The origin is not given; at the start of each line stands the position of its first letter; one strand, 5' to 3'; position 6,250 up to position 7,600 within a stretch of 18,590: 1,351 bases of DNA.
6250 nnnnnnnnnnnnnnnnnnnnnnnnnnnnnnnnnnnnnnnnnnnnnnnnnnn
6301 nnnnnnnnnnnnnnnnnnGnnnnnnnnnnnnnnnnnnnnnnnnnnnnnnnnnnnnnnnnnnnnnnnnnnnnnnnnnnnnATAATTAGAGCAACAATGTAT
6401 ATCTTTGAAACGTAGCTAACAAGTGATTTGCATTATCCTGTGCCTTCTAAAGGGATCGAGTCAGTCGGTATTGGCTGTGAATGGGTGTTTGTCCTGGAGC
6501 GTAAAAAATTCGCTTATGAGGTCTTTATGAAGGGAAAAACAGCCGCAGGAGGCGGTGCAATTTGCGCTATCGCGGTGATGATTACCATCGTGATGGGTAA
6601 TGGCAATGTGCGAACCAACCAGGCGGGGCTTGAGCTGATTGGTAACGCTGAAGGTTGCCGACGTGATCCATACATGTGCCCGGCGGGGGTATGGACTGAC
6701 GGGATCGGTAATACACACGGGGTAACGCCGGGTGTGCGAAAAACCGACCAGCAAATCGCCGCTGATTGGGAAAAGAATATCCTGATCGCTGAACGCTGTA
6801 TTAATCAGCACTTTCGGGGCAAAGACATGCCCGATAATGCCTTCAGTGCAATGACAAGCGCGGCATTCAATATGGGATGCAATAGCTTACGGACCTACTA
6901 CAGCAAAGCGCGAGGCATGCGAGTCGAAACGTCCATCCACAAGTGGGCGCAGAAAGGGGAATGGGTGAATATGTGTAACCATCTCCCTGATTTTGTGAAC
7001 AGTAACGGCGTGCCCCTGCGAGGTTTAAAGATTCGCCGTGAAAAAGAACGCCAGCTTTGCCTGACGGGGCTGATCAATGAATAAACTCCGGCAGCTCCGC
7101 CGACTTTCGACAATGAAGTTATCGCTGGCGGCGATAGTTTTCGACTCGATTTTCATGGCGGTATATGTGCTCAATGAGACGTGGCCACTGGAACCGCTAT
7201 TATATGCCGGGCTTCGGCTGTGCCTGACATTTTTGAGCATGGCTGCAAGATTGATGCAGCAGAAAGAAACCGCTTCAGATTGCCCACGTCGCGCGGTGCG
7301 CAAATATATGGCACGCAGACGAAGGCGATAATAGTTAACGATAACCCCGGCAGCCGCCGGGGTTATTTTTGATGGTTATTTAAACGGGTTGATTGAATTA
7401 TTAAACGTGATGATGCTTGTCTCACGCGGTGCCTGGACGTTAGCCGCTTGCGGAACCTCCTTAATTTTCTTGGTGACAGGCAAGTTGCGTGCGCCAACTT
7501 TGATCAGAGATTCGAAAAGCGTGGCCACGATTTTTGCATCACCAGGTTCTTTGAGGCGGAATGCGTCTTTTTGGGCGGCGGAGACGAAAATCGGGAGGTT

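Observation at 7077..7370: Possible unannotated membrane protein coupled to the SAR endolysin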

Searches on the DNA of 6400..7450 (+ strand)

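Call 3: search_dna_similar(query=window:6400-7450:+, collection=phages, mode=near, max_rows=40)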
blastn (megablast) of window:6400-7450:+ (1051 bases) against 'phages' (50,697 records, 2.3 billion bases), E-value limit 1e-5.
Records with a match: 19; places in all: 19; records where one place covers at least 80% of the query: 19.
Best place of each record, by identity: >=99% 6; 95-99% 13.
By first word of the organism name: Escherichia 14; Enterobacteria 2; Salmonella 2; Punavirus 1.
By host as written in the record: Escherichia coli 7; - 6; Escherichia sp. STEC O157 2; Salmonella enterica subsp. enterica serovar Indiana J46 2; Escherichia coli MC1061 1; Escherichia coli strain MG1655 Z1 1.
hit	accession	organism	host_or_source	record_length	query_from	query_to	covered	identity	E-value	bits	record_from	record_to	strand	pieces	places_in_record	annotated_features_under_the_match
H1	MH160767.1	Escherichia phage vB_EcoM-Ro157c2YLVW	Escherichia sp. STEC O157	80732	1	1051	100%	100.0%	0e+0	1941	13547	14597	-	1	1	lysozyme | ProB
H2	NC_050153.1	Escherichia phage vB_EcoM-Ro157c2YLVW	Escherichia sp. STEC O157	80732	1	1051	100%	100.0%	0e+0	1941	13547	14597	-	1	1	endolysin | tail fiber protein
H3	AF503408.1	Enterobacteria phage P7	-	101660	1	1051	100%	99.8%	0e+0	1930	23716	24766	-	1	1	lyz: Lyz | lydD: LydD | proB: ProB | promoter | other | and 1 other names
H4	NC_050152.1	Enterobacteria phage P7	-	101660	1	1051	100%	99.8%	0e+0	1930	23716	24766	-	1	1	lyz: endolysin | lydD: holin | proB: tail fiber protein | promoter | other | and 1 other names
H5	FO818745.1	Escherichia phage RCS47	Escherichia coli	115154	1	1051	100%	99.0%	0e+0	1886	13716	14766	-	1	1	lyz: Lysozyme | Lysis determinant LydD, putative holin | putative head processing protein Pro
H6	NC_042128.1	Escherichia phage RCS47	Escherichia coli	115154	1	1051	100%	99.0%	0e+0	1886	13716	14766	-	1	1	lyz: endolysin | holin | tail fiber protein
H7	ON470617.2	Escherichia phage vB_EcoM-813R1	Escherichia coli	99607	1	1051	100%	98.9%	0e+0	1875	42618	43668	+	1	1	hypothetical protein | Pro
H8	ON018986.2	Escherichia phage JL22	Escherichia coli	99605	1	1051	100%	98.6%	0e+0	1858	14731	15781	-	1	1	lyz: lysin | lydD: holin | hypothetical protein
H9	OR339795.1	Escherichia phage phi456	Escherichia coli MC1061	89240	1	1051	100%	98.6%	0e+0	1858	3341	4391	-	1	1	Lyz | LydE | Pro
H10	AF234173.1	Escherichia phage P1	-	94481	1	1051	100%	98.4%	0e+0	1845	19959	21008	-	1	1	99 pct identical (15 gaps) to fragment of P1 sequence deposited as ... | 100 pct identical (0 gaps) to fragment of P1 sequence deposited as ... (x2) | lyz: Lyz | lydD: LydD | lydE: LydE | and 5 other names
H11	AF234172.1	Escherichia phage P1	-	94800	1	1051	100%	98.4%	0e+0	1845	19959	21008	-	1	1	99 pct identical (15 gaps) to fragment of P1 sequence deposited as ... | 100 pct identical (0 gaps) to fragment of P1 sequence deposited as ... (x2) | lyz: Lyz | lydD: LydD | lydE: LydE | and 5 other names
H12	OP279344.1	Escherichia phage P1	Escherichia coli strain MG1655 Z1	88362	1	1051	100%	98.4%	0e+0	1845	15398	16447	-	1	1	lyz: Lyz | pro: Pro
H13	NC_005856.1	Escherichia phage P1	Escherichia coli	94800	1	1051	100%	98.4%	0e+0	1845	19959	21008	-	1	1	99 pct identical (15 gaps) to fragment of P1 sequence deposited as ... | 100 pct identical (0 gaps) to fragment of P1 sequence deposited as ... (x2) | lyz: endolysin | lydD: holin | lydE: LydE | and 5 other names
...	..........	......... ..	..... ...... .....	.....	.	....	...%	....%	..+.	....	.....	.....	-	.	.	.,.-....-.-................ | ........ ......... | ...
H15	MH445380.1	Escherichia phage P1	Escherichia coli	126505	1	1051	100%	98.0%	0e+0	1825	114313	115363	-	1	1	1,4-beta-N-acetylmuramidase or lysozyme | holin | Pro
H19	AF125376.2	Escherichia phage P1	-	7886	1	1051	100%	97.6%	0e+0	1797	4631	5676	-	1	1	lysA: lysozyme lysA | unknown | promoter (x2)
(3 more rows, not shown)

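Call 5: get_annotated_region(hit=H3, flank=1500)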
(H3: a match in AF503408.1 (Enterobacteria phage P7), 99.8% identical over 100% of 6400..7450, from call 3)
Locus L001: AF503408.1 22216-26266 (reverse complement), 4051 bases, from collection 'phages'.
description: Enterobacteria phage P7, complete genome.
organism: Enterobacteria phage P7 (NCBI taxid 10682)
taxonomy: Viruses; Duplodnaviria; Heunggongvirae; Uroviricota; Caudoviricetes; Punavirus; Punavirus P1
host: -; source: -; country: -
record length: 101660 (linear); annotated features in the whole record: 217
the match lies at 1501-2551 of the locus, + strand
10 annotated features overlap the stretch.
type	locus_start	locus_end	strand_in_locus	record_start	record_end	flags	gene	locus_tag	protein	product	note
CDS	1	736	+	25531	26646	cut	nmpC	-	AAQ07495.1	NmpC precursor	outer membrane porin precursor; similar to outer membrane porin precursor NmpC of Escherichia coli cryptic lambdoid ...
CDS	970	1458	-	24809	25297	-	ssb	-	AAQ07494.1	Ssb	single stranded DNA binding protein; similar to Ssb of Enterobacteria phage P1 and Escherichia coli as described in ...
protein_bind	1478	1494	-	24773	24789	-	-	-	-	phage repressor C1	monovalent C1-controlled operator Op(ssb); controls expression of ssb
regulatory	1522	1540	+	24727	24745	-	-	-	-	promoter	late promoter LPlyz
regulatory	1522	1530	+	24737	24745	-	-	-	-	other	LPlyz; -22 region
regulatory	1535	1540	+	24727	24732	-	-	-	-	minus_10_signal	LPlyz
CDS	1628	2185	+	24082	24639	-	lyz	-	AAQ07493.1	Lyz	lysozyme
CDS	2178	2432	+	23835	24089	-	lydD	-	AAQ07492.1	LydD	lysis determinant D; putative holin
CDS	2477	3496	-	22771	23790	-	proB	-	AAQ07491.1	ProB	head processing; putative kinase/phosphatase probably involved in activation of host protease or ProA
CDS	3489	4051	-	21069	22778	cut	proA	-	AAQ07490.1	ProA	putative protease; head structure or morphogenesis; minor similarities to portal protein gp20 of bacteriophage T4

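Call 6: get_annotated_region(hit=H11, flank=1500)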
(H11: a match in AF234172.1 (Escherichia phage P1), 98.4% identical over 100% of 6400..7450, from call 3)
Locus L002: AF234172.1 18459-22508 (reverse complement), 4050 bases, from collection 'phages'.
description: Escherichia phage P1 mod749::IS5 c1.100 mutant, complete genome.
organism: Escherichia phage P1 (NCBI taxid 2886926)
taxonomy: Viruses; Duplodnaviria; Heunggongvirae; Uroviricota; Caudoviricetes; Punavirus; Punavirus P1
host: -; source: -; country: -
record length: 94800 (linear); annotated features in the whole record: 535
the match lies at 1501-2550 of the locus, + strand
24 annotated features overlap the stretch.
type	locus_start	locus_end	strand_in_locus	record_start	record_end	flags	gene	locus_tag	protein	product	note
misc_feature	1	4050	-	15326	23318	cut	-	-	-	-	99 pct identical (15 gaps) to fragment of P1 sequence deposited as locus AF125376.2 in GenBank Accession Number AF125376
CDS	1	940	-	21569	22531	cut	isaA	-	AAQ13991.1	IsaA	unknown protein function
CDS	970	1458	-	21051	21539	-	ssb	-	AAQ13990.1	Ssb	single-stranded DNA binding protein; product 100 pct identical to previously predicted product of Ssb gene of P1 ...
regulatory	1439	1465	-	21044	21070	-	-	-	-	promoter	predicted sigma 70 promoter Plyz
regulatory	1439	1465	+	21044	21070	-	-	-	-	promoter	predicted sigma 70 promoter Plyz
regulatory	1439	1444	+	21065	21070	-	-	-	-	minus_35_signal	Plyz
misc_feature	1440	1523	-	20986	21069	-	-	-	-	-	100 pct identical (0 gaps) to fragment of P1 sequence deposited as locus PP1OP21A in GenBank Accession Number M25412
misc_feature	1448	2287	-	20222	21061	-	-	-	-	-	100 pct identical (0 gaps) to fragment of P1 sequence deposited as locus BACP117 in GenBank Accession Number X87673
regulatory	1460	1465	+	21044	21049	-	-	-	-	minus_10_signal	Plyz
regulatory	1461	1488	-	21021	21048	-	-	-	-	promoter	predicted sigma 70 promoter P1ssb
regulatory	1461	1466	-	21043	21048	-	-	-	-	minus_10_signal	P1ssb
protein_bind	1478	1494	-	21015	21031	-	-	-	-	phage repressor C1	monovalent C1-controlled operator Ossb; corresponds to former Op21; 100 pct identical to previously identified Op21 at ...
regulatory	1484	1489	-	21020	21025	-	-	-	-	minus_35_signal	P1ssb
regulatory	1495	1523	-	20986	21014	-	-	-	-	promoter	sigma 70 promoter P2ssb; corresponds to former Pr21; 100 pct identical to promoter ssb-P1 at nt 5654..5682 of P1 ...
regulatory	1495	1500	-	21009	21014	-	-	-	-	minus_10_signal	P2ssb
regulatory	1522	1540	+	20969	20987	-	-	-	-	promoter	late promoter LPlyz; 100 pct identical to previously identified late promoter of gene 17 at nt 106..124 of P1 sequence ...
CDS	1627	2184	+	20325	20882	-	lyz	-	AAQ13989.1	Lyz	lysozyme; product 100 pct identical to previously identified gp17 protein of P1 in GenBank Accession Number CAA61013; ...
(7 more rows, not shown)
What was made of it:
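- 7376..8395 (-): pro / proB (head processing), the convergent neighbour that bounds the lysis operon. Annotation of P1 and P7 at the homologous position (calls 5, 6).
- P1 records annotate lydE as 'putative antiholin' (call 6).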
